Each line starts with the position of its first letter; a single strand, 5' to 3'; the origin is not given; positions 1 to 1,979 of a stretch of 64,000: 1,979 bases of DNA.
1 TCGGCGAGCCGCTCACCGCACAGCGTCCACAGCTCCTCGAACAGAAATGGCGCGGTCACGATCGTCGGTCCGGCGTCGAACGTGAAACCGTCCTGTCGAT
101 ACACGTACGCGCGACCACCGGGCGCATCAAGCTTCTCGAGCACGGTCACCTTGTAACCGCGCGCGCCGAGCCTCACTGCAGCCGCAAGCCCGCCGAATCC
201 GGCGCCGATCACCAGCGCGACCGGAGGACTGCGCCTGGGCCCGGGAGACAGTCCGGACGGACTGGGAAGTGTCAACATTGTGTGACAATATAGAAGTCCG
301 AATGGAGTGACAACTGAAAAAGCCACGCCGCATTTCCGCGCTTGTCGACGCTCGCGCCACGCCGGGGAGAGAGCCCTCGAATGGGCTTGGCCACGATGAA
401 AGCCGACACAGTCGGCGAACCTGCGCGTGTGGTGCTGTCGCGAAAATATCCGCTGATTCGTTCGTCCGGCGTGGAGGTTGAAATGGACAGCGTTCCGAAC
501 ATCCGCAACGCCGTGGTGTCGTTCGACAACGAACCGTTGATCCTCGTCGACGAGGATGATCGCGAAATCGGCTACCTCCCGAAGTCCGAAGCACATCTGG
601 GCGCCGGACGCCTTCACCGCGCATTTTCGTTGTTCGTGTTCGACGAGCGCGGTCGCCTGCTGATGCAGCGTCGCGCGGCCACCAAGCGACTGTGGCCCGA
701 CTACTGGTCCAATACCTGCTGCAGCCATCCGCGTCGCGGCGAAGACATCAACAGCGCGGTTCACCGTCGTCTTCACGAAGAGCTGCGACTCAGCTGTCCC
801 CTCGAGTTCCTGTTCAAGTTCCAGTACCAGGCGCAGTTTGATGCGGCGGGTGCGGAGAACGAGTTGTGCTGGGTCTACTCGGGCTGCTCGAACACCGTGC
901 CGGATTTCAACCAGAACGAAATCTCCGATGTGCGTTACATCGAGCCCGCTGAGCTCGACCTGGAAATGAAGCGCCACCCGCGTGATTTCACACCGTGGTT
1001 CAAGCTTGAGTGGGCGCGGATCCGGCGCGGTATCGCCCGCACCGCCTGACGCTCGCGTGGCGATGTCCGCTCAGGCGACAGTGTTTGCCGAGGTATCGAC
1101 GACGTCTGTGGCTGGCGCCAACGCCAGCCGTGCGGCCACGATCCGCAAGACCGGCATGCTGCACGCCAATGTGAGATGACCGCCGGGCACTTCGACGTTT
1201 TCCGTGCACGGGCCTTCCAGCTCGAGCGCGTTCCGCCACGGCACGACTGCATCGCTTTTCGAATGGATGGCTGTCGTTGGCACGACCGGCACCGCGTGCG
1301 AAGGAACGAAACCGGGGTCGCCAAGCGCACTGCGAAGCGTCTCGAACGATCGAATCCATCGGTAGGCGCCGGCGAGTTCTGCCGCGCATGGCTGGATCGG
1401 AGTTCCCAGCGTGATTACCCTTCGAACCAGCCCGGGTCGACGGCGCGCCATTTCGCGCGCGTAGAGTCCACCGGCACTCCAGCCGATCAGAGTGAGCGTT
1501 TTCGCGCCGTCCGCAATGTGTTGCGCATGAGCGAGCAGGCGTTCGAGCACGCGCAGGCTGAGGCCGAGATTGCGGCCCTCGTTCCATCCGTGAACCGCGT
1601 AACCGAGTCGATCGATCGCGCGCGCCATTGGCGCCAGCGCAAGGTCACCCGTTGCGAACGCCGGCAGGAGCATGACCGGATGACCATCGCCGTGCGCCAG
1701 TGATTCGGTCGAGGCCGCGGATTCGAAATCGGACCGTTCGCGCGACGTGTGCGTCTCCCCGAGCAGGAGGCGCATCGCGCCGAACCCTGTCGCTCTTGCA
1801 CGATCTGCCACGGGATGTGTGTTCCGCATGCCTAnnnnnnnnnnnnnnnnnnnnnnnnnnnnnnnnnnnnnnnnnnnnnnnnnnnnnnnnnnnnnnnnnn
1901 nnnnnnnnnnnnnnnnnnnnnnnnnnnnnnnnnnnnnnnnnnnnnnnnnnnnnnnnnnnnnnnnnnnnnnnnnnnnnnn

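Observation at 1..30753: Anoxygenic photosynthesis gene cluster in a Xanthomonadales (Dokdonella-like) chromosome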

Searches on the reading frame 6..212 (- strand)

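Call 6: search_protein_families(library=ncbifam, proteins=[window:6-212:-], max_evalue=0.00001)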
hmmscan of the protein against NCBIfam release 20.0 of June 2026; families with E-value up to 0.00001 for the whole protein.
window:6-212:- (69 aa): 10 families
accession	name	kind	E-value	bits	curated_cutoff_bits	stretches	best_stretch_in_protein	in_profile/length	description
TIGR02734.1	crtI_fam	subfamily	5.8e-30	104.4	238.1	1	2-68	4-70/504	phytoene desaturase family protein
NF045637.1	carotdesatCrtDProt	equivalog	7.9e-19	67.5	580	1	1-69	3-71/485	1-hydroxycarotenoid 3,4-desaturase CrtD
NF058655.1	CrtID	equivalog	4.3e-18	65.4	640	1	1-63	3-65/478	bifunctional phytoene desaturase/3,4-desaturase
NF042421.1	hydcarot_desat_CrtD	equivalog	3.3e-17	62.1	500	1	1-67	6-72/487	1-hydroxycarotenoid 3,4-desaturase CrtD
TIGR03467.1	HpnE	equivalog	2.9e-11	43.4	283.05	1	2-51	4-55/430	hydroxysqualene dehydroxylase HpnE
TIGR02733.1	desat_CrtD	equivalog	3e-11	42.7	549.7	1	2-53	7-58/492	C-3',4' desaturase CrtD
TIGR02730.1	carot_isom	equivalog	2.5e-10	39.8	586.9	1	1-52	5-56/493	carotenoid isomerase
NF005560.0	PRK07233.1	equivalog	5.4e-08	32.1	252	1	2-46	6-50/435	hypothetical protein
NF005548.0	PRK07208.1-4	equivalog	9.9e-08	31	389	1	1-50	8-57/488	hypothetical protein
NF009409.0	PRK12770.1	subfamily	2e-06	27.1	343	1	1-33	23-55/360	putative glutamate synthase subunit beta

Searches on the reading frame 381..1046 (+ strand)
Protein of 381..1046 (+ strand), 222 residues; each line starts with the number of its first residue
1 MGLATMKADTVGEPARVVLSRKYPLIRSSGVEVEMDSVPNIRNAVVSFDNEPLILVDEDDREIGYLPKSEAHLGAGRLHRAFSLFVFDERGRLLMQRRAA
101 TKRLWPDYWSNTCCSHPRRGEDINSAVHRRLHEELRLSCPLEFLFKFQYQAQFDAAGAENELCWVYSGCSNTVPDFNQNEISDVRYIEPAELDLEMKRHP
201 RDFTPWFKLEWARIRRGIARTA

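Call 6: search_protein_families(library=ncbifam, proteins=[window:381-1046:+], max_evalue=0.00001)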
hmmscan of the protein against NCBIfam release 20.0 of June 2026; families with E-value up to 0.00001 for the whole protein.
window:381-1046:+ (222 aa): 4 families
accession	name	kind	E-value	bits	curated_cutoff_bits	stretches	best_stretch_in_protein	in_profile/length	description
NF002995.0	PRK03759.1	equivalog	1.5e-50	171.5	127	1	50-212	6-170/185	isopentenyl-diphosphate Delta-isomerase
TIGR02150.1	IPP_isom_1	equivalog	7.6e-43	146.1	105.8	1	53-209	1-157/159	isopentenyl-diphosphate delta-isomerase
NF041653.1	Nud_hyd_Meth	equivalog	4.9e-13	49.2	300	1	56-210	5-156/170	Nudix hydrolase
NF011922.0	PRK15393.1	equivalog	1.1e-08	35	152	1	55-193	15-148/182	NUDIX hydrolase YfcD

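Call 35: find_related_loci(query=window:381-1046:+, collection=genome_contigs, flank=10000)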
Query window:381-1046:+ (222 aa) in genome_contigs; peptide patterns used: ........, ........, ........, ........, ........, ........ (x = any residue, [..] = any of these).
469 stretches matched a pattern; 290 encode a relative of the query (tblastn E <= 1e-3); the best 80 are kept; 80 distinct loci.
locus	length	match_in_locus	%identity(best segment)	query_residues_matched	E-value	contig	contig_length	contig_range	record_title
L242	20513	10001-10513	84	45-215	3e-98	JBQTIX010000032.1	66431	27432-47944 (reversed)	MAG: Panacagrimonas sp. isolate SAW210 c_000000367795, whole genome shotgun sequence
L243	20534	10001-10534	80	43-220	3e-96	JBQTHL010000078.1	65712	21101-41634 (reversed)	MAG: Panacagrimonas sp. isolate SAW216 c_000000151081, whole genome shotgun sequence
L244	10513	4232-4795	74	35-222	1e-94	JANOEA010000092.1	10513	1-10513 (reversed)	MAG: Pseudomonadota bacterium isolate SOY_65_metabat_450_sub SOY_65_k141_314223, whole genome shotgun sequence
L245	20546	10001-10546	75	35-216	4e-92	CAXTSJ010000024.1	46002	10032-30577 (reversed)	MAG TPA_asm: uncultured Hydrocarboniphaga sp. isolate public_SRR11456921_metawrap_bin.16 genome assembly, contig: public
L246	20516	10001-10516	73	45-216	2e-86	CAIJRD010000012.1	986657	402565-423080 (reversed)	MAG: uncultured Sinobacteraceae bacterium isolate MJ130729B_bin-348 genome assembly, contig: bin-348:12/20, whole genome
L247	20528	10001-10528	72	42-217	4e-86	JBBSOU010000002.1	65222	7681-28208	MAG: Lysobacterales bacterium isolate LS6_sbin.39 LS6_sbin.39_K_300859_L_65222_cov_28.1979, whole genome shotgun sequenc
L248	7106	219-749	68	40-216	2e-83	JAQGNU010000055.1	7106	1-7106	MAG: Nevskia sp. isolate RYN_595 scaffold_431873, whole genome shotgun sequence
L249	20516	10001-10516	69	45-216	7e-83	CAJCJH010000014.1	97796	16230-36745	Rhodospirillales bacterium isolate MOSS_genome_mining.7 genome assembly, contig: k119_4818, whole genome shotgun sequenc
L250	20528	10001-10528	70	40-215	2e-82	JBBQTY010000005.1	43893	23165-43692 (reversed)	MAG: Lysobacterales bacterium isolate Co_metawrap_1867 Cmw_1867_k141_5966046_length_43893_cov_22.0000, whole genome shot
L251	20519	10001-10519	69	43-215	4e-80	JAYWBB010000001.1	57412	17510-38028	MAG: Nevskia sp. isolate GL93_UP_concoct_124 GL93_UP_concoct_124_0, whole genome shotgun sequence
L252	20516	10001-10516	68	45-216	2e-79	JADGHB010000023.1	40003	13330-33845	MAG: Nevskia sp. isolate HOG36 NODE_364_length_40003_cov_336.953965, whole genome shotgun sequence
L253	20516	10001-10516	68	45-216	7e-79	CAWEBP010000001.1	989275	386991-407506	MAG: uncultured Gammaproteobacteria bacterium isolate MFD01275.bin.2.62 genome assembly, contig: contig_3363, whole geno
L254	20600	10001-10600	61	18-216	9e-78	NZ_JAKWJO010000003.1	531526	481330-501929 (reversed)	Dyella sedimenti strain N-S-14 Scaffold3, whole genome shotgun sequence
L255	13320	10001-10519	65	44-216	4e-77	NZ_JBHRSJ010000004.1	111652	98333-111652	Azotobacter bryophylli strain KCTC 62195 velvet_auto_105_4, whole genome shotgun sequence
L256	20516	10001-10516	64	45-216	7e-76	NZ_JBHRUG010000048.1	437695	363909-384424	Litchfieldella rifensis strain CECT 7698 velvet_auto_105_48, whole genome shotgun sequence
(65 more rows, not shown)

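Call 38: search_protein_families(library=ncbifam, proteins=[L247:6-335:-, L247:281-1306:-, L247:1291-2289:-, L247:2345-3472:-, L247:3593-4459:-, L247:5772-6977:+, L247:7211-7549:+, L247:8322-9857:-, L250:399-1433:-, L250:2477-3613:-], max_evalue=0.00001)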
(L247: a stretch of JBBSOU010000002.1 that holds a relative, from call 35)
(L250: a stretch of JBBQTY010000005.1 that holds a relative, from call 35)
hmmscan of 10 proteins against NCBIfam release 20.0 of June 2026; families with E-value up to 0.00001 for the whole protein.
L247:6-335:- (110 aa): 1 family
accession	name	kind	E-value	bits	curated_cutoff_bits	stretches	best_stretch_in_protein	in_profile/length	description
TIGR02015.1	BchY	equivalog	2.2e-19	69.6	425.15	1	71-110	1-40/422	chlorophyllide a reductase subunit Y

L247:281-1306:- (342 aa): 9 families
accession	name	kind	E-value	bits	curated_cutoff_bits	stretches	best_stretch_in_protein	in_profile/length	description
TIGR02016.1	BchX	equivalog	1.1e-124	415.5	331.2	1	45-327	1-290/296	chlorophyllide a reductase iron protein subunit X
NF033200.1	F430_CfbC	exception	1.1e-61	208.5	402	1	46-304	2-258/260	Ni-sirohydrochlorin a,c-diamide reductive cyclase ATP-dependent reductase subunit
TIGR01287.1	nifH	equivalog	5.4e-60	203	394.35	1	47-304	3-264/275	nitrogenase iron protein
TIGR01281.1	DPOR_bchL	equivalog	4.4e-53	180.4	345.15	1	46-303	2-262/268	ferredoxin:protochlorophyllide reductase (ATP-dependent) iron-sulfur ATP-binding protein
NF009701.0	PRK13230.1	subfamily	3.6e-51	173.9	350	1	47-302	4-275/291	nitrogenase reductase-like protein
NF009702.0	PRK13231.1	equivalog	3.7e-49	167.3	427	1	46-306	4-260/264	nitrogenase reductase-like protein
TIGR01969.1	minD_arch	subfamily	2.3e-08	33.5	201.75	0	46-91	3-48/251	cell division ATPase MinD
NF041136.1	MrpORP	equivalog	1.3e-07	31.2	450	0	44-81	6-43/365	iron-sulfur cluster carrier protein MrpORP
TIGR01968.1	minD_bact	equivalog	1.7e-07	30.8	212.9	0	46-81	4-39/261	septum site-determining protein MinD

L247:1291-2289:- (333 aa): 5 families
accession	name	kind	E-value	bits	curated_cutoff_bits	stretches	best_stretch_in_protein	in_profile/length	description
TIGR01202.1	bchC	equivalog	6.4e-139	462.3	291.25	1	23-328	2-308/308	chlorophyll synthesis pathway protein BchC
TIGR03989.1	Rxyl_3153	subfamily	5.4e-08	32.5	440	0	24-108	4-85/370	NDMA-dependent alcohol dehydrogenase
NF003808.0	PRK05396.1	equivalog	7.9e-08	31.6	380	0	158-329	157-340/341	L-threonine 3-dehydrogenase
NF041097.1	keto_inos_dh_IolM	equivalog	5.3e-07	28.6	450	0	11-108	18-119/389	scyllo-inosose 3-dehydrogenase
NF007489.0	PRK10083.1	equivalog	8.6e-07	28.2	376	0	25-108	3-83/339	Zn-dependent oxidoreductase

L247:2345-3472:- (376 aa): 2 families
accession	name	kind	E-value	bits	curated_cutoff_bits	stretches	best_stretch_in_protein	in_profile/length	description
NF053543.1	FlxJ_fam_MTase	equivalog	9.3e-11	41.2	560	1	50-307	24-287/352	FlxJ family methyltransferase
TIGR02716.1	C20_methyl_CrtF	equivalog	5.8e-09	35.4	276.1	1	175-353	125-304/306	bacteriochlorophyllide d C-20 methyltransferase BchU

L247:3593-4459:- (289 aa): 16 families
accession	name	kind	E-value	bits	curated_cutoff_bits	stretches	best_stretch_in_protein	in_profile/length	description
NF045485.1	FPPsyn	subfamily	5.6e-59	199.6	275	1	7-262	8-268/288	farnesyl diphosphate synthase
NF045685.1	GGPPSynCrtE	equivalog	3.3e-46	157.6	460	1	11-261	14-272/293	geranylgeranyl diphosphate synthase CrtE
NF007877.0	PRK10581.1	equivalog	2.8e-43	148.2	321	1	27-263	32-277/299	(2E,6E)-farnesyl diphosphate synthase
NF041169.1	f2_encap_cargo4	exception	2.8e-42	145.1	450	1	37-252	48-263/334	family 2 encapsulin nanocompartment cargo protein polyprenyl transferase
NF040698.1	IdsA_Meth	equivalog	6.8e-40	137.2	468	1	22-234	25-242/328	short chain isoprenyl diphosphate synthase IdsA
NF041003.1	GGPP_syn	equivalog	6.7e-32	110.8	500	1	25-229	26-234/326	geranylgeranyl diphosphate synthase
TIGR02749.1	prenyl_cyano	equivalog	1.7e-31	109.5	383.2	1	25-233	30-238/322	solanesyl diphosphate synthase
NF045549.1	GGPPsyn_IdsB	equivalog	1.8e-27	96.3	475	1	39-230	65-257/346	geranylgeranyl diphosphate synthase IdsB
TIGR02748.1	GerC3_HepT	equivalog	1.4e-26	93.3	456.55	1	35-232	39-233/319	heptaprenyl diphosphate synthase component II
NF042417.1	NPPPS_Mycobact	equivalog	3e-25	88.9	600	1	25-229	42-243/335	nonaprenyl/(2E,6E)-farnesyl/geranylgeranyl diphosphat synthase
NF045628.1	HxpDPsynlarge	equivalog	5e-24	84.9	500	1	28-230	24-223/311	hexaprenyl-diphosphate synthase large subunit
NF008140.0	PRK10888.1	equivalog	2.3e-22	79.8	412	1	33-235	38-237/323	octaprenyl diphosphate synthase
NF040789.2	gerfarn_diphsyn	equivalog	3.4e-22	79.1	560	1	23-229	30-254/345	geranylfarnesyl diphosphate synthase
NF040627.1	GFPS_Meth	equivalog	1.8e-20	73.6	600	1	33-214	34-210/285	geranylfarnesyl diphosphate synthase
NF042416.1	GFPPS_Mycobact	equivalog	4.1e-17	62.2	600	1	27-104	30-107/350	bifunctional (2E,6E)-farnesyl/geranyl diphosphate synthase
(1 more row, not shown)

L247:5772-6977:+ (402 aa): 1 family
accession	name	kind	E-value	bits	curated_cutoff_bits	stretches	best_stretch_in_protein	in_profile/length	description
NF045922.1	CarotHydtaseCrtCRhod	equivalog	4.1e-87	292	400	1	126-402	1-275/278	carotenoid 1,2-hydratase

L247:7211-7549:+ (113 aa): 0 families

L247:8322-9857:- (512 aa): 11 families
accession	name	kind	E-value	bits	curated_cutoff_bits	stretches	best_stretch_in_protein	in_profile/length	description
TIGR02734.1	crtI_fam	subfamily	4.6e-190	632.6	238.1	1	20-505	1-491/504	phytoene desaturase family protein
NF058655.1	CrtID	equivalog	1.3e-96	324.4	640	1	21-497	2-476/478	bifunctional phytoene desaturase/3,4-desaturase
NF045637.1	carotdesatCrtDProt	equivalog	2.1e-67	227.7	580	1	21-497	2-477/485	1-hydroxycarotenoid 3,4-desaturase CrtD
NF042421.1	hydcarot_desat_CrtD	equivalog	3.2e-64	217.2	500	1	19-504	3-485/487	1-hydroxycarotenoid 3,4-desaturase CrtD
TIGR02730.1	carot_isom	equivalog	4.8e-33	114.7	586.9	2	212-493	203-479/493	carotenoid isomerase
NF045689.1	BCarotKetCrtO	equivalog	1.2e-30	106.6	1000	2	358-491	381-526/563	beta-carotene ketolase CrtO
TIGR02733.1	desat_CrtD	equivalog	2.8e-19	69.2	549.7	2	19-73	3-57/492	C-3',4' desaturase CrtD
NF005560.0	PRK07233.1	equivalog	7.9e-14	51.3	252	1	20-67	3-50/435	hypothetical protein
TIGR03467.1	HpnE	equivalog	4.9e-13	49.2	283.05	1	21-73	2-56/430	hydroxysqualene dehydroxylase HpnE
NF005548.0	PRK07208.1-4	equivalog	2.1e-09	36.5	389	1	16-84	2-71/488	hypothetical protein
NF005547.0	PRK07208.1-3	equivalog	5.3e-07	28.7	380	0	17-69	4-56/465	hypothetical protein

L250:399-1433:- (345 aa): 9 families
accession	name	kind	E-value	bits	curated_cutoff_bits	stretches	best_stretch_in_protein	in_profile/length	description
TIGR02016.1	BchX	equivalog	5.1e-125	416.6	331.2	1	48-330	1-290/296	chlorophyllide a reductase iron protein subunit X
NF033200.1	F430_CfbC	exception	1.4e-62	211.4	402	1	49-307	2-258/260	Ni-sirohydrochlorin a,c-diamide reductive cyclase ATP-dependent reductase subunit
TIGR01287.1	nifH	equivalog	6.8e-60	202.7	394.35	1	50-307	3-264/275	nitrogenase iron protein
TIGR01281.1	DPOR_bchL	equivalog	1.3e-52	178.8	345.15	1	49-269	2-222/268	ferredoxin:protochlorophyllide reductase (ATP-dependent) iron-sulfur ATP-binding protein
NF009701.0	PRK13230.1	subfamily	4.4e-52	176.9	350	1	50-305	4-275/291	nitrogenase reductase-like protein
NF009702.0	PRK13231.1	equivalog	2.8e-50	170.9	427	1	49-308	4-259/264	nitrogenase reductase-like protein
TIGR01969.1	minD_arch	subfamily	9.3e-09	34.8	201.75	0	49-94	3-48/251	cell division ATPase MinD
TIGR01968.1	minD_bact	equivalog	7.6e-08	32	212.9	0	49-84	4-39/261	septum site-determining protein MinD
NF041136.1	MrpORP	equivalog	7.9e-08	32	450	0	47-84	6-43/365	iron-sulfur cluster carrier protein MrpORP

L250:2477-3613:- (379 aa): 2 families
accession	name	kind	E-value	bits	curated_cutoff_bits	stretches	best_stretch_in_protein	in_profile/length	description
NF053543.1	FlxJ_fam_MTase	equivalog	4.2e-10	39.1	560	1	50-314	22-292/352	FlxJ family methyltransferase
TIGR02716.1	C20_methyl_CrtF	equivalog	9.4e-08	31.5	276.1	1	58-333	7-278/306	bacteriochlorophyllide d C-20 methyltransferase BchU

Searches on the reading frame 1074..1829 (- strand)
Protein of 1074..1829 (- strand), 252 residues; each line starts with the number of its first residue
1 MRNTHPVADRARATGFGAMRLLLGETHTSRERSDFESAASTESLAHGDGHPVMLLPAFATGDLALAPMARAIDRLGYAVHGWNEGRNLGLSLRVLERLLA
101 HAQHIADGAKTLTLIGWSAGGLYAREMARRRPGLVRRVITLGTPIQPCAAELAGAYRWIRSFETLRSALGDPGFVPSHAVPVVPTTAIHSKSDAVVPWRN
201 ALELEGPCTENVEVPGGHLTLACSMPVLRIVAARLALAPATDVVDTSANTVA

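Call 6: search_protein_families(library=ncbifam, proteins=[window:1074-1775:-], max_evalue=0.00001)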
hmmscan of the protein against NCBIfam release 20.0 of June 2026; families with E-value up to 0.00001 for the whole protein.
window:1074-1775:- (234 aa): 0 families

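Call 42: search_protein_families(library=pfam, proteins=[window:1074-1829:-], max_evalue=0.001)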
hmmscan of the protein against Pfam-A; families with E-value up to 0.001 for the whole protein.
window:1074-1829:- (252 aa): 2 families
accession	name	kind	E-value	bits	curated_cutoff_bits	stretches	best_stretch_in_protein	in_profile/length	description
PF00561.26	Abhydrolase_1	-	1.6e-07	31.7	25.8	1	108-165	67-123/245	alpha/beta hydrolase fold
PF12697.13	Abhydrolase_6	-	9e-05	23.7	26.3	0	44-140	3-90/217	Alpha/beta hydrolase family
